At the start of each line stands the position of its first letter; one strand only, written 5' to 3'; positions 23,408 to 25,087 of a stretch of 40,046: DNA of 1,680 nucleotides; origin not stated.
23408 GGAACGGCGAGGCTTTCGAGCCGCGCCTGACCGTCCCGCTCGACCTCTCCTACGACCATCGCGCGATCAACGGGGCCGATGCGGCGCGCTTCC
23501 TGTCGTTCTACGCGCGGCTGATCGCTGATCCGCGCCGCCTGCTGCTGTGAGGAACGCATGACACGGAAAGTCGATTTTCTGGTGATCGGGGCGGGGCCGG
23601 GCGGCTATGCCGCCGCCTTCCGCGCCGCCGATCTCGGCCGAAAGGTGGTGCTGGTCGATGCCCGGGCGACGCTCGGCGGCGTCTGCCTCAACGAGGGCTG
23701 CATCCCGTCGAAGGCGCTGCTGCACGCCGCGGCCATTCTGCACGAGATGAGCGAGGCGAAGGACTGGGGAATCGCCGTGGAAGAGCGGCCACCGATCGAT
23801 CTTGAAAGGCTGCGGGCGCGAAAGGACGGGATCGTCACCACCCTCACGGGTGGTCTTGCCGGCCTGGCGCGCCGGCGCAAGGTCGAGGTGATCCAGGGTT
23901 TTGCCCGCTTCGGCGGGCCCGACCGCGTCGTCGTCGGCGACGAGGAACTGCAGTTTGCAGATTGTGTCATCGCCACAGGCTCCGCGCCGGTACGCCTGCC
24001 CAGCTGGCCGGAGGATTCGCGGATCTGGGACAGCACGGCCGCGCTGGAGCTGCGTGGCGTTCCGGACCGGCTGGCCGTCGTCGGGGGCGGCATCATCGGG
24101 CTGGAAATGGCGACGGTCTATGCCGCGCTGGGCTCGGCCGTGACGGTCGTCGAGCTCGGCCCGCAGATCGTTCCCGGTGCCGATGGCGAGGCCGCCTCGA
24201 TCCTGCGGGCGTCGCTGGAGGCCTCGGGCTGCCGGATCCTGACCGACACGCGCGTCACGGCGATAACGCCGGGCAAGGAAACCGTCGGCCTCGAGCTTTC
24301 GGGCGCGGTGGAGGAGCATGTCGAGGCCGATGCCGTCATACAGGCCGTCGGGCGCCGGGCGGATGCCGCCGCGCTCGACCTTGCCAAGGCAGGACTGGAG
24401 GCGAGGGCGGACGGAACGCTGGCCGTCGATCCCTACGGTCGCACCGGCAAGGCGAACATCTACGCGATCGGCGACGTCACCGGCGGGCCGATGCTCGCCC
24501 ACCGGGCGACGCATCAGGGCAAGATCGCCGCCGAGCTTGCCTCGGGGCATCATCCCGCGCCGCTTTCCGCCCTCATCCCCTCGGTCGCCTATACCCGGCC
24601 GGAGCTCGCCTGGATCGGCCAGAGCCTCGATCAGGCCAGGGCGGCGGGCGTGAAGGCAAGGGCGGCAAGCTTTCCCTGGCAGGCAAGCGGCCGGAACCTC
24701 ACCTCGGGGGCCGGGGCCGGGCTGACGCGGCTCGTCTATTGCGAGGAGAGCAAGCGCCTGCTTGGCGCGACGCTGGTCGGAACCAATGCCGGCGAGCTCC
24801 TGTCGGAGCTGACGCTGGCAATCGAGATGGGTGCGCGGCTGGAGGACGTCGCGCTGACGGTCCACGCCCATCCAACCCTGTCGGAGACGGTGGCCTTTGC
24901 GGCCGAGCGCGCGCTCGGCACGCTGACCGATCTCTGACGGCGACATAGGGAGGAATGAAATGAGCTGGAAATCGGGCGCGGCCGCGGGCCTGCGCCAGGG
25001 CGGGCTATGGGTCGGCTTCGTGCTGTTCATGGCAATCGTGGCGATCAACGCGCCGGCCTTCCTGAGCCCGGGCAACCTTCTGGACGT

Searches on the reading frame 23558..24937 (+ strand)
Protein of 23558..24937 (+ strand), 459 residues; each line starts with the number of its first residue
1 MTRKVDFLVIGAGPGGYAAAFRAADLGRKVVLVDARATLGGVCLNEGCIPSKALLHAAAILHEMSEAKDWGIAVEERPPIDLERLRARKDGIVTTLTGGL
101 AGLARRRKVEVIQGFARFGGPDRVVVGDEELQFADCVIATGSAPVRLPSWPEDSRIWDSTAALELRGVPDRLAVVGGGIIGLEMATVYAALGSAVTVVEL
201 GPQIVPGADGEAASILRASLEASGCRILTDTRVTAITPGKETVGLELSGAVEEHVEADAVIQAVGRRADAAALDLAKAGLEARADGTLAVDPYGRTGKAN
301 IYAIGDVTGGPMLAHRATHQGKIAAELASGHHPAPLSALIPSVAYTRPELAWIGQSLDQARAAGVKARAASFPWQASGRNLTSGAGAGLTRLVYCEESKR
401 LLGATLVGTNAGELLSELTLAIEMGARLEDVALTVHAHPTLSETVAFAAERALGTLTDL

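Call 28: search_protein_families(library=pfam, proteins=[window:23558-24937:+])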
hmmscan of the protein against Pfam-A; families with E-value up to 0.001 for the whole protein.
window:23558-24937:+ (459 aa): 12 families
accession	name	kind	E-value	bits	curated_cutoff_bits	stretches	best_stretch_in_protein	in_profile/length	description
PF07992.20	Pyr_redox_2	-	1.8e-66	225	26.1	1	6-321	2-291/291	Pyridine nucleotide-disulphide oxidoreductase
PF02852.28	Pyr_redox_dim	-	1.5e-29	102.9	25.3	1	340-446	1-107/110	Pyridine nucleotide-disulphide oxidoreductase, dimerisation domain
PF00070.33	Pyr_redox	-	8.6e-21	74.7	22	1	171-242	1-72/82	Pyridine nucleotide-disulphide oxidoreductase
PF13450.12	NAD_binding_8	-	7.2e-10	39.5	21.9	1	9-65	1-56/68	NAD(P)-binding Rossmann-like domain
PF12831.13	FAD_oxidored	-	2.5e-09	37.4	27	1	6-48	1-43/416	FAD dependent oxidoreductase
PF01266.30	DAO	-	1.2e-06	28.8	27.9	0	172-220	2-50/353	FAD dependent oxidoreductase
PF01134.28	GIDA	-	2.5e-06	27.2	22.1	1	7-67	2-59/391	Glucose inhibited division protein A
PF03486.20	HI0933_like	-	1.3e-05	25.2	50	0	6-40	2-36/244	HI0933-like protein Rossmann domain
PF00890.30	FAD_binding_2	-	9.2e-05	22.2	20.4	1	6-41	1-36/414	FAD binding domain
PF01262.27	AlaDh_PNT_C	-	0.00012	22.1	23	0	6-37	30-61/214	Alanine dehydrogenase/PNT, C-terminal domain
PF02737.24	3HCDH_N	-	0.00015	22.2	22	0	172-264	2-86/180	3-hydroxyacyl-CoA dehydrogenase, NAD binding domain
PF13738.12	Pyr_redox_3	-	0.00049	19.9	30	0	170-303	165-303/305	Pyridine nucleotide-disulphide oxidoreductase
